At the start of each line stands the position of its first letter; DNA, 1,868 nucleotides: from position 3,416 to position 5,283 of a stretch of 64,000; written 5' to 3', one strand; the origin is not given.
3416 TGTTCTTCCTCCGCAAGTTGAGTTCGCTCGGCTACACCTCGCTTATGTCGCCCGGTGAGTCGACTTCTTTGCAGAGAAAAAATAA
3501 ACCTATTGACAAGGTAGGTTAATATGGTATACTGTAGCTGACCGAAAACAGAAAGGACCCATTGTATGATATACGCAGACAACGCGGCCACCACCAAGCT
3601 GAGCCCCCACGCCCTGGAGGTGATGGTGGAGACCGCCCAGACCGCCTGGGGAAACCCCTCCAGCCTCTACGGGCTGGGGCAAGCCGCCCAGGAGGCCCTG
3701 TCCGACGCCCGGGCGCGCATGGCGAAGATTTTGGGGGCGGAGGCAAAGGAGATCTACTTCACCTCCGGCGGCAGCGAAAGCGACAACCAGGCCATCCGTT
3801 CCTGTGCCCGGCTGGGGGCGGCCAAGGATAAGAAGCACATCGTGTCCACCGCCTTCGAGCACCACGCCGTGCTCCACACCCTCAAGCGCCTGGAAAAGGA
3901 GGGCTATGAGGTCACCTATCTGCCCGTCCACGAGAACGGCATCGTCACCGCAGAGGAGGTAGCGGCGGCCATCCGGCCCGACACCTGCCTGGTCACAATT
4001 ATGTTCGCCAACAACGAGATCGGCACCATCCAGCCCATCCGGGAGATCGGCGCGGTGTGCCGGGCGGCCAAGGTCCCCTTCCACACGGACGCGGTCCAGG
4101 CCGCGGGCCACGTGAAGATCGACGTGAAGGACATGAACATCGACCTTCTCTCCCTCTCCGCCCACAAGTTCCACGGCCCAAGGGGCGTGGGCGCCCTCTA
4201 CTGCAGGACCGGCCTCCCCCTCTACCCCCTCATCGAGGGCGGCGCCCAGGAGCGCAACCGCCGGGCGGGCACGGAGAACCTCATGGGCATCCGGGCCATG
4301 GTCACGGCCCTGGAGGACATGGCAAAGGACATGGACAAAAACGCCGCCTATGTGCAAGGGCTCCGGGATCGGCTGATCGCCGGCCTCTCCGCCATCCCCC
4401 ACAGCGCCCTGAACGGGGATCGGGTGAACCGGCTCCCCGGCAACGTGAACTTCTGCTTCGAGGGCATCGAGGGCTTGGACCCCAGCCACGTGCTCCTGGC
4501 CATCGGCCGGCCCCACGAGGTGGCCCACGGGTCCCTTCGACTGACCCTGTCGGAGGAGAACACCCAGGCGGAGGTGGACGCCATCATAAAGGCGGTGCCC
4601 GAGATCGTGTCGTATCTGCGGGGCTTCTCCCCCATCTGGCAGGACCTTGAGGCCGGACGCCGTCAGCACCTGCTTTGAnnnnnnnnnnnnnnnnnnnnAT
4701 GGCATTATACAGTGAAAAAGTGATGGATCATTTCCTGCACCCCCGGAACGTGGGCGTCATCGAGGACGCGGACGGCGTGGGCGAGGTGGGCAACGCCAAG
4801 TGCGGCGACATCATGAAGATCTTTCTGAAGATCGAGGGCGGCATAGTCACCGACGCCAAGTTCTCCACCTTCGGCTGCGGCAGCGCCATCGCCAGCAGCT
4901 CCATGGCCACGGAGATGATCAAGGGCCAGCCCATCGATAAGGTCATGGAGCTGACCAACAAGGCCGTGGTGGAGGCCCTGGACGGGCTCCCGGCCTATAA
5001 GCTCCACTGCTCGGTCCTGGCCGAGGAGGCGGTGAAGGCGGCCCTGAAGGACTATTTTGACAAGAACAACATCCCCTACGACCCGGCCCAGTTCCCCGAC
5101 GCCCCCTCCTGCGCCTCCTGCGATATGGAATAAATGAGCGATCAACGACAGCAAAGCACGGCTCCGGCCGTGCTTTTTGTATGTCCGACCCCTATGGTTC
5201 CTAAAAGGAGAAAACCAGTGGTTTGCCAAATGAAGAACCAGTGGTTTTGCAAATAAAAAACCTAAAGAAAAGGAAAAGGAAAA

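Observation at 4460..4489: NifS/IscS homologue is missing the catalytic-cysteine loop (apparent 24-codon in-frame deletion)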

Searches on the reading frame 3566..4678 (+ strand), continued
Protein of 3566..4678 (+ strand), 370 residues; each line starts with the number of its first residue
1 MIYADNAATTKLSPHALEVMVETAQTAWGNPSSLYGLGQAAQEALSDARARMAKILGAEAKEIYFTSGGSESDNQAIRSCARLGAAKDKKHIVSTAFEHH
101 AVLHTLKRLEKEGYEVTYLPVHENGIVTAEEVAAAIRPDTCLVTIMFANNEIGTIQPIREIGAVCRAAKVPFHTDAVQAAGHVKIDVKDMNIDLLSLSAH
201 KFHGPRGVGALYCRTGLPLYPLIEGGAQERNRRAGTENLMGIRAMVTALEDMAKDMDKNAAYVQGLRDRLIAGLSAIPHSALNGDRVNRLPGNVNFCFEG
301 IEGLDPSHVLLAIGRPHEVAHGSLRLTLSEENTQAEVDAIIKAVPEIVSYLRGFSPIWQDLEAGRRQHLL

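Call 12: find_related_loci(query=P0001, collection=genome_contigs, flank=6000)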
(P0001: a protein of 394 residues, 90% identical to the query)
Query P0001 (394 aa) in genome_contigs; peptide patterns used: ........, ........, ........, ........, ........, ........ (x = any residue, [..] = any of these).
600 stretches matched a pattern (row limit reached: there are more); 514 encode a relative of the query (tblastn E <= 1e-3); the best 80 are kept; 80 distinct loci.
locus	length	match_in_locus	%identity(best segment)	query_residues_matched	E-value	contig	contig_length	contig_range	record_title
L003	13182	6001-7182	90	1-394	0e+0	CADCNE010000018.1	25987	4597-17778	MAG: uncultured Clostridiales bacterium isolate RUG14803 genome assembly, contig: RUG14803_asm_18, whole genome shotgun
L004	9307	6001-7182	90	1-394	0e+0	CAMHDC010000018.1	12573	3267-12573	MAG: uncultured Clostridia bacterium isolate SRR11784291_bin.26_metaWRAP_v1.3_MAG genome assembly, contig: ERZ12202683.5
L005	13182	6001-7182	89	1-394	0e+0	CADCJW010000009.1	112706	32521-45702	MAG: uncultured Clostridiales bacterium isolate RUG14713 genome assembly, contig: RUG14713_asm_9, whole genome shotgun s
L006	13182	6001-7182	87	1-394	0e+0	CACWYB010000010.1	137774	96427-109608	MAG: uncultured Clostridiales bacterium isolate RUG11019 genome assembly, contig: RUG11019_asm_10, whole genome shotgun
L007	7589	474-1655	70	1-394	0e+0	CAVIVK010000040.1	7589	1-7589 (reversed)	Bifidobacteriaceae bacterium isolate G02624-L1_cleanbin_000027 genome assembly, contig: Spades_G02624-L1_contig_3559, wh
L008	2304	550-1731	70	1-394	0e+0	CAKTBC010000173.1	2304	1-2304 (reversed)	MAG: uncultured Oscillospiraceae bacterium isolate REFINED_METABAT215_TOP10_CONTIGS_1500_ASSEMBLY_K77_MERGED__Nepal_MoBi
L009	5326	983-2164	71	1-394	0e+0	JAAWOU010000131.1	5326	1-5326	MAG: Lachnospiraceae bacterium isolate ABMPRH_263_2 SL341407_scaffold_25625, whole genome shotgun sequence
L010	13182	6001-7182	71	1-394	0e+0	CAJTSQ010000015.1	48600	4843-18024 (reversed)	MAG TPA_asm: uncultured Oscillospiraceae bacterium isolate MGBC105408 genome assembly, contig: MGBC105408.15, whole geno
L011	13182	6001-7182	70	1-394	0e+0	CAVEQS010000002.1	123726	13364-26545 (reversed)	bacterium isolate G02653-L1_cleanbin_000002 genome assembly, contig: Spades_G02653-L1_contig_64, whole genome shotgun se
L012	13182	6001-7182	69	1-394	0e+0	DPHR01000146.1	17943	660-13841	MAG TPA_asm: Clostridiales bacterium isolate UBA11467 contig_3168, whole genome shotgun sequence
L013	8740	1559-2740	71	1-394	0e+0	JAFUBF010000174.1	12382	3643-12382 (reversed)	MAG: Clostridia bacterium isolate RGIG4336 Roe_deer_Jejunum-1__c80664, whole genome shotgun sequence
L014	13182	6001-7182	71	1-394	0e+0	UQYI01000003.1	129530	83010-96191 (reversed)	uncultured Clostridiales bacterium isolate UMGS765 genome assembly, contig: NODE_51_length_129530_cov_33.303943, whole g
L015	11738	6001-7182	71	1-394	0e+0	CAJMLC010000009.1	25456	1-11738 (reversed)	TPA_asm: uncultured bacterium isolate ERR1430500-bin.65 genome assembly, contig: NODE_1737_length_25456_cov_9.132081, wh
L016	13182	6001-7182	69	1-394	0e+0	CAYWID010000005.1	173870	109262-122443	MAG TPA_asm: uncultured Subdoligranulum sp. isolate SRP286056_co2_533 genome assembly, contig: NODE_59_length_173870_cov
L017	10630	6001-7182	70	1-394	0e+0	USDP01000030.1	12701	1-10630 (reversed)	uncultured Clostridiales bacterium isolate UMGS1621 genome assembly, contig: NODE_3228_length_12701_cov_3.430334, whole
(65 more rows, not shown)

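Call 23: find_encoding_contigs(protein=P0035, flank=2500, max_places=3)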
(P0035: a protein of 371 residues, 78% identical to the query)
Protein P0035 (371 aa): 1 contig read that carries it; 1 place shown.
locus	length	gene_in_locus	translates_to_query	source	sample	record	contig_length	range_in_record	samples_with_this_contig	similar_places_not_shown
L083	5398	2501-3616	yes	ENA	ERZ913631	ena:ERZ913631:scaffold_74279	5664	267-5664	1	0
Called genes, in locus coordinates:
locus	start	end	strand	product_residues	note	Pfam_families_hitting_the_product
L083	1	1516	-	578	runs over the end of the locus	PF00580:UvrD-helicase, PF13245:AAA_19, PF01443:Viral_helicase1 (faint), PF13361:UvrD_C, PF13538:UvrD_C_2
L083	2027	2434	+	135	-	PF02082:Rrf2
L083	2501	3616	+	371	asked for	PF00266:Aminotran_5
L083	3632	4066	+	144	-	PF01592:NifU_N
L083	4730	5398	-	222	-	?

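Call 24: find_encoding_contigs(protein=P0036, flank=2500, max_places=3)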
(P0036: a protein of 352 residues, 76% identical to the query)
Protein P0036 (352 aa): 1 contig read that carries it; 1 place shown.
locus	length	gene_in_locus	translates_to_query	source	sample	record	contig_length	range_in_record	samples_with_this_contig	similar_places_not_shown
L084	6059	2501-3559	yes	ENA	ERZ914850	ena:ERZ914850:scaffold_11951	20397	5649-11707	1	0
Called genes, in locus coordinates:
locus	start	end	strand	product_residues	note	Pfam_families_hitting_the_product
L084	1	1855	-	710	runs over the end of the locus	PF00580:UvrD-helicase, PF01443:Viral_helicase1 (faint), PF13245:AAA_19, PF13604:AAA_30 (faint), PF13361:UvrD_C, PF13538:UvrD_C_2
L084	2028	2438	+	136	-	PF02082:Rrf2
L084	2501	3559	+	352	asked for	PF00266:Aminotran_5, PF01212:Beta_elim_lyase (weak), PF00266:Aminotran_5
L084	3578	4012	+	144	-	PF01592:NifU_N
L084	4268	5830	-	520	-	PF03062:MBOAT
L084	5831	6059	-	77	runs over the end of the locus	-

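Call 25: find_encoding_contigs(protein=P0038, flank=2500, max_places=3)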
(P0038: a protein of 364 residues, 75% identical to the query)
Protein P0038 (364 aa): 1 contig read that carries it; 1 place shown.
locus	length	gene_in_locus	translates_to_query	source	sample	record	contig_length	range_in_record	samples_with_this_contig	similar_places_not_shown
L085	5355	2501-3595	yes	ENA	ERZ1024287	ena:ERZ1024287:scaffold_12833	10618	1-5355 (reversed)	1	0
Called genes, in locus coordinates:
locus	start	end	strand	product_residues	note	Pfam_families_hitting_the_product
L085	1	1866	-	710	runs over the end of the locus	PF00580:UvrD-helicase, PF01443:Viral_helicase1 (faint), PF13245:AAA_19, PF13604:AAA_30 (faint), PF13361:UvrD_C, PF13538:UvrD_C_2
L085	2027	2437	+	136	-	PF02082:Rrf2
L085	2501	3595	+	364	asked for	PF00266:Aminotran_5, PF01212:Beta_elim_lyase, PF00266:Aminotran_5 (weak)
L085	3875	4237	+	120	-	PF01592:NifU_N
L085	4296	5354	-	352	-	?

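Call 51: predict_structure(alignment_id=A4)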
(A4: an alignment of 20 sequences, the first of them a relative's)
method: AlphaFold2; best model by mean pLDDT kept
length: 394 residues; sequences in the alignment: 20
mean_pLDDT: 73.4   pTM: 0.76
mean pLDDT of the five models: 73.4, 73.3, 67.8, 67.2, 64.5
residues with pLDDT >= 90: 115; 70-90: 133; 50-70: 73; < 50: 73
segments of 3 or more residues with pLDDT < 50: 1-10, 225-235, 299-346, 392-394
pLDDT, mean of each block of 10 residues (from residue 1): 32 81 79 70 91 94 86 91 96 84 86 95 84 98 86 81 98 77 85 88 72 92 52 60 89 77 82 67 66 58 32 35 33 36 49 78 81 64 67 44
secondary structure, 60 per line:
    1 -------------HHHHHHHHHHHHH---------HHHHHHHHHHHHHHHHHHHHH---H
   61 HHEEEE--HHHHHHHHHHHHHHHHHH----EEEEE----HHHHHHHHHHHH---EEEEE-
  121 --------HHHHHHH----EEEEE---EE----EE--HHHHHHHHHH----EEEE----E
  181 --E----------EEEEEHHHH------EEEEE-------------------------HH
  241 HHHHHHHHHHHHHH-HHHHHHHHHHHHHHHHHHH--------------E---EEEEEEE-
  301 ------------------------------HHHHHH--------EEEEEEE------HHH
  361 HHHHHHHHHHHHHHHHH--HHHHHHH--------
elements in order: H14-26 H36-56 E63-66 H69-86 E91-95 H100-111 E115-119 H129-135 E140-144 H158-167 E172-175 E194-198 H199-202 E209-213 H239-254 H256-274 E293-299 H331-336 E345-351 H358-377 H380-386

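Call 53: predict_structure(alignment_id=A1)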
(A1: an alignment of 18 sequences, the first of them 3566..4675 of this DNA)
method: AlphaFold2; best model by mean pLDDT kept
length: 370 residues; sequences in the alignment: 18
mean_pLDDT: 70.1   pTM: 0.74
mean pLDDT of the five models: 70.1, 68.4, 68.3, 66.6, 66.3
residues with pLDDT >= 90: 92; 70-90: 108; 50-70: 85; < 50: 85
segments of 3 or more residues with pLDDT < 50: 1-10, 150-153, 178-182, 224-235, 278-328
pLDDT, mean of each block of 10 residues (from residue 1): 30 79 73 71 87 92 84 90 95 78 86 92 70 97 79 69 97 70 76 88 77 89 46 57 87 69 63 57 37 37 30 34 47 78 69 58 58
secondary structure, 60 per line:
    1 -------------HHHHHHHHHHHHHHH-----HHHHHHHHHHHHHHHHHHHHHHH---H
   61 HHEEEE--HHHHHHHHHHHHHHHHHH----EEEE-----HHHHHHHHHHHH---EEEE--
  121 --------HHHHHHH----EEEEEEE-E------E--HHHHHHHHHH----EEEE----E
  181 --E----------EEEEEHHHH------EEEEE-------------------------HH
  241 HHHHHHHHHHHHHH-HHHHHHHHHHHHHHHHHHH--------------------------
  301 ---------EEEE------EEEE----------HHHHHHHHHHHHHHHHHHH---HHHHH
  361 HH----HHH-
elements in order: H14-28 H34-56 E63-66 H69-86 E91-94 H100-111 E115-118 H129-135 E140-146 H158-167 E172-175 E194-198 H199-202 E209-213 H239-254 H256-274 E310-313 E320-323 H334-352 H356-362

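Call 57: list_cluster_members(proteins=[L087:2217-3398:+, window:3566-4675:+])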
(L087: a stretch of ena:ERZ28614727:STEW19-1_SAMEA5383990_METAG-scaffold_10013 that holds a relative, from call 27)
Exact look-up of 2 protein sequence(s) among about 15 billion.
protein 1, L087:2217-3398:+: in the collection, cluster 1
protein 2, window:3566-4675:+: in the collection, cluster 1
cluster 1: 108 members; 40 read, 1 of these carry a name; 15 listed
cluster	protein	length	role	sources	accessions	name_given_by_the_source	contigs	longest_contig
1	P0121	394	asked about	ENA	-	-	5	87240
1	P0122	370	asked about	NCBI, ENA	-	-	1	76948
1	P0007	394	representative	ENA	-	-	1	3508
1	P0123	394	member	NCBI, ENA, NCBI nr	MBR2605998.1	MAG: cysteine desulfurase NifS [Clostridia bacterium] | cysteine desulfurase NifS [Clostridia bacterium]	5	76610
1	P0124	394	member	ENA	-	-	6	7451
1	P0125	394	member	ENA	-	-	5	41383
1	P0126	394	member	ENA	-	-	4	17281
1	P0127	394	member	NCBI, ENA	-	-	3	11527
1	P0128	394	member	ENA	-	-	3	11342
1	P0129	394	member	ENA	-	-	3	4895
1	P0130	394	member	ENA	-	-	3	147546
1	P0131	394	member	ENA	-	-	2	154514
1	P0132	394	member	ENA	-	-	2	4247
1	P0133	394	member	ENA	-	-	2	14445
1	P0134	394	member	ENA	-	-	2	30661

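Call 61: search_protein_families(library=ncbifam, proteins=[P0121], max_evalue=1e-80)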
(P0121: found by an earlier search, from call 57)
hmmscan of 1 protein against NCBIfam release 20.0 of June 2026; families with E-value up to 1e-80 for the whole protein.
P0121 (394 aa): 6 families
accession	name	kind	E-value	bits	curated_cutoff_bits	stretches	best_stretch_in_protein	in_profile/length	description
TIGR03402.1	FeS_nifS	equivalog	1.1e-158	528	530.75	1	2-381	1-379/379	cysteine desulfurase NifS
NF010611.0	PRK14012.1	equivalog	3.6e-116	388.4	548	1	2-387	7-394/406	IscS subfamily cysteine desulfurase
TIGR02006.1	IscS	equivalog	3.4e-115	385.3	643.2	1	2-388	5-391/402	IscS subfamily cysteine desulfurase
TIGR03403.1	nifS_epsilon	equivalog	1.9e-106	356.1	587.7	1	2-379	1-380/382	NifS family cysteine desulfurase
TIGR03235.1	DNA_S_dndA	equivalog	1.9e-103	346.5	480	1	3-351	1-352/353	cysteine desulfurase DndA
NF002806.0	PRK02948.1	subfamily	2.5e-98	329.5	304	1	1-373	1-373/381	IscS subfamily cysteine desulfurase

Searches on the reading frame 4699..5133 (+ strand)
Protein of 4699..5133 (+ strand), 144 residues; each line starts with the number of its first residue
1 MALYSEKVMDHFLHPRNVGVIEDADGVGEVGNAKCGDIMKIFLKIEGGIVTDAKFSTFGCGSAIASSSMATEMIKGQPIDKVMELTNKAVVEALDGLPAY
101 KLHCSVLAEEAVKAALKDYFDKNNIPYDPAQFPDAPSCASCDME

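Call 4: search_protein_families(library=ncbifam, proteins=[window:4699-5130:+])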
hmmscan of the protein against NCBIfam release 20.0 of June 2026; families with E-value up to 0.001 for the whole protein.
window:4699-5130:+ (144 aa): 4 families
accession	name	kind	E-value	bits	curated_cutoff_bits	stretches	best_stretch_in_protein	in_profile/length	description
TIGR03419.1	NifU_clost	equivalog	8.1e-61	203.8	187.9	1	4-123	1-120/121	Fe-S cluster assembly scaffold protein NifU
TIGR02000.1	NifU_proper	equivalog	1.3e-42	146.2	273.3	1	3-119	3-121/290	Fe-S cluster assembly protein NifU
TIGR01999.1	iscU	equivalog_domain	3.4e-42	143.5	192.4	1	4-123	1-123/124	Fe-S cluster assembly scaffold IscU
TIGR01994.1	SUF_scaf_2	equivalog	3.9e-20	72.2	92.5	1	2-88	3-89/137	Fe-S cluster assembly sulfur transfer protein SufU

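Call 5: search_protein_families(library=pfam, proteins=[window:4699-5130:+])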
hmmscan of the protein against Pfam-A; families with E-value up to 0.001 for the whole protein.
window:4699-5130:+ (144 aa): 1 family
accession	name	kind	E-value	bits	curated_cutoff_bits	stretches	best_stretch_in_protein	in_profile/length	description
PF01592.21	NifU_N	-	9.8e-49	165.2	22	1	4-124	2-125/127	NifU-like N terminal domain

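Call 27: find_encoding_contigs(protein=window:4699-5133:+, flank=4000, max_places=10)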
Protein window:4699-5133:+ (144 aa): 7 contigs read that carry it; 6 places shown.
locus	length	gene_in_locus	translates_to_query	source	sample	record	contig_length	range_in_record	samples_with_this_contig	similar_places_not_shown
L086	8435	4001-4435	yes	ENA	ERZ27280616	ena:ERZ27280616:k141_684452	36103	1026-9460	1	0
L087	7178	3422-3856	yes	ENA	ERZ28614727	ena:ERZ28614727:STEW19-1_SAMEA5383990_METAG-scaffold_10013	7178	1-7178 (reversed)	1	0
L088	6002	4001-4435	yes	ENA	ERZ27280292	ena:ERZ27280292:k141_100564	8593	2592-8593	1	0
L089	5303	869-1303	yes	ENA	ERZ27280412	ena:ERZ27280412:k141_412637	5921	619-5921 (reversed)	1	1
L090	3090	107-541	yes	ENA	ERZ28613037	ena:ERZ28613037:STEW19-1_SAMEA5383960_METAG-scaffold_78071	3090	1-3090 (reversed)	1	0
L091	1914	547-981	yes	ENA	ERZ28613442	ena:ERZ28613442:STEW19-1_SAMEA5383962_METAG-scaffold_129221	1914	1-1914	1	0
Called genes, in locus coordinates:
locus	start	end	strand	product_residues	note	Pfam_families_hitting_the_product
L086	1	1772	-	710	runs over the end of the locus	PF00580:UvrD-helicase, PF01443:Viral_helicase1 (faint), PF13245:AAA_19, PF13604:AAA_30 (faint), PF13361:UvrD_C, PF13538:UvrD_C_2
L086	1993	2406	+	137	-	PF02082:Rrf2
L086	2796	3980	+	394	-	PF00266:Aminotran_5, PF01212:Beta_elim_lyase (weak)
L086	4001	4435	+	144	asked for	PF01592:NifU_N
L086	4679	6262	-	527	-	PF03062:MBOAT (weak)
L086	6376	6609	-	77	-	-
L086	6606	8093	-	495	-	PF00501:AMP-binding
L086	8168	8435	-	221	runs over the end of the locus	-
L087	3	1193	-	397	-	?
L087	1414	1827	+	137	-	PF02082:Rrf2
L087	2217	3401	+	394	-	PF00266:Aminotran_5, PF01212:Beta_elim_lyase (weak)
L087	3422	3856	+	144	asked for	PF01592:NifU_N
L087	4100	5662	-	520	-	PF03062:MBOAT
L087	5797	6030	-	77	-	-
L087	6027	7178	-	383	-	?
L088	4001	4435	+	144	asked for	PF01592:NifU_N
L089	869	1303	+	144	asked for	PF01592:NifU_N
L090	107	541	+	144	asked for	PF01592:NifU_N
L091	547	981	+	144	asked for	PF01592:NifU_N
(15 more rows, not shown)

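Call 61: search_protein_families(library=ncbifam, proteins=[P0121], max_evalue=1e-80)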
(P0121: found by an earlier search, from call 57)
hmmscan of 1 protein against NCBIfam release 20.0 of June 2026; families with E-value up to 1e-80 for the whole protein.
P0121 (394 aa): 6 families
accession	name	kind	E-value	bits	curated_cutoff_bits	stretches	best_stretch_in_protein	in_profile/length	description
TIGR03402.1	FeS_nifS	equivalog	1.1e-158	528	530.75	1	2-381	1-379/379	cysteine desulfurase NifS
NF010611.0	PRK14012.1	equivalog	3.6e-116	388.4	548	1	2-387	7-394/406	IscS subfamily cysteine desulfurase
TIGR02006.1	IscS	equivalog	3.4e-115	385.3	643.2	1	2-388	5-391/402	IscS subfamily cysteine desulfurase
TIGR03403.1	nifS_epsilon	equivalog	1.9e-106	356.1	587.7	1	2-379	1-380/382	NifS family cysteine desulfurase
TIGR03235.1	DNA_S_dndA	equivalog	1.9e-103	346.5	480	1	3-351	1-352/353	cysteine desulfurase DndA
NF002806.0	PRK02948.1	subfamily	2.5e-98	329.5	304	1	1-373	1-373/381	IscS subfamily cysteine desulfurase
